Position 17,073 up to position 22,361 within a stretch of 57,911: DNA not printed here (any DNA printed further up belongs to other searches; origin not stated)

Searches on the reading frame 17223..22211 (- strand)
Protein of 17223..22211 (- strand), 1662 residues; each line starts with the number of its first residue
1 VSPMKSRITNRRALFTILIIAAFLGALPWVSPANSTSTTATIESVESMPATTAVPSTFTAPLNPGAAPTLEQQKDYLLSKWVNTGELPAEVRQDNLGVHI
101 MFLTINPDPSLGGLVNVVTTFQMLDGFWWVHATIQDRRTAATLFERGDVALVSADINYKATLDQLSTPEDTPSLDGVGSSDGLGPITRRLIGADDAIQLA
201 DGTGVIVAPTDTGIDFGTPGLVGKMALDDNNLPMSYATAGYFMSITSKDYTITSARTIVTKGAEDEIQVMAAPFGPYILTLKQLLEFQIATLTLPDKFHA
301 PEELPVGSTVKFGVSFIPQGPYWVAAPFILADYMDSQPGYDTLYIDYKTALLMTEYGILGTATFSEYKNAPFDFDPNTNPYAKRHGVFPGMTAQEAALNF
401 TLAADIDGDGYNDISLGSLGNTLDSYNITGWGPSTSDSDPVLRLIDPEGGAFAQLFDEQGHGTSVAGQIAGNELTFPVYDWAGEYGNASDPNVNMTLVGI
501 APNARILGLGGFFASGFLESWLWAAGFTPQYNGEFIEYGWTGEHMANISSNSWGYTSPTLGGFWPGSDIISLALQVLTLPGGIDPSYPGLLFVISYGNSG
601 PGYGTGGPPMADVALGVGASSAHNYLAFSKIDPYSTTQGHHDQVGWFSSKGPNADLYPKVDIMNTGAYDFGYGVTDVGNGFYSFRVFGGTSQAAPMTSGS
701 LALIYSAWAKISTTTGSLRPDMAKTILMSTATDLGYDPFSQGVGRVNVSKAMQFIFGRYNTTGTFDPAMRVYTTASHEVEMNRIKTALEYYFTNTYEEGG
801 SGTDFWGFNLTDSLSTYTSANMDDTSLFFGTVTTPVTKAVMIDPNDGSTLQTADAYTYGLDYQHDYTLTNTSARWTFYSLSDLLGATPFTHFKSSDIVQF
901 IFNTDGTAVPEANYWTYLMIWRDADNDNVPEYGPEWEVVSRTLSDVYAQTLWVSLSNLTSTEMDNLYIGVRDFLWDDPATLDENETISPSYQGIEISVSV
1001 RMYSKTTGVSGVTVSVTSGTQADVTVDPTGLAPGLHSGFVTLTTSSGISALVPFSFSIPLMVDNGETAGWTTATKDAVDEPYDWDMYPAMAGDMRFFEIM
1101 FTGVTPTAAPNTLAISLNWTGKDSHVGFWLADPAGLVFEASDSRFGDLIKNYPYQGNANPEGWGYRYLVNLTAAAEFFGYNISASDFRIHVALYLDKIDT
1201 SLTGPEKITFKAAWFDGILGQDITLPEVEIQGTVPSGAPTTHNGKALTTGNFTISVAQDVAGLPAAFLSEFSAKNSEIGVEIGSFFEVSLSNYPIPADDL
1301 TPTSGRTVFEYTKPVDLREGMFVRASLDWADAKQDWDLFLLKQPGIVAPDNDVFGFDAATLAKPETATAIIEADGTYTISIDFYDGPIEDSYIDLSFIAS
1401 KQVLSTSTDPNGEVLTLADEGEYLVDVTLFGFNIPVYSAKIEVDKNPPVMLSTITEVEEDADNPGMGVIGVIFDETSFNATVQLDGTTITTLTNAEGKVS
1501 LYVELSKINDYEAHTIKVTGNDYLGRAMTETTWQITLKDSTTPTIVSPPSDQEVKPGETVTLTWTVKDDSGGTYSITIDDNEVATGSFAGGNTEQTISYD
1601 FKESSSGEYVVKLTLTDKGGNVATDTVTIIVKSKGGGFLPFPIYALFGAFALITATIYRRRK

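Call 47: search_protein_families(library=pfam, proteins=[window:17223-22211:-], max_evalue=0.00001)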
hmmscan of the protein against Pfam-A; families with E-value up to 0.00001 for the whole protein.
window:17223-22211:- (1662 aa): 2 families
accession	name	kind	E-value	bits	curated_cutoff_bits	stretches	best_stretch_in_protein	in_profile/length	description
PF00082.27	Peptidase_S8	-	2e-23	83.6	21.8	1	203-742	2-286/288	Subtilase family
PF22352.2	K319L-like_PKD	-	9.1e-06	26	27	0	1550-1631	3-84/84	K319L-like, PKD domain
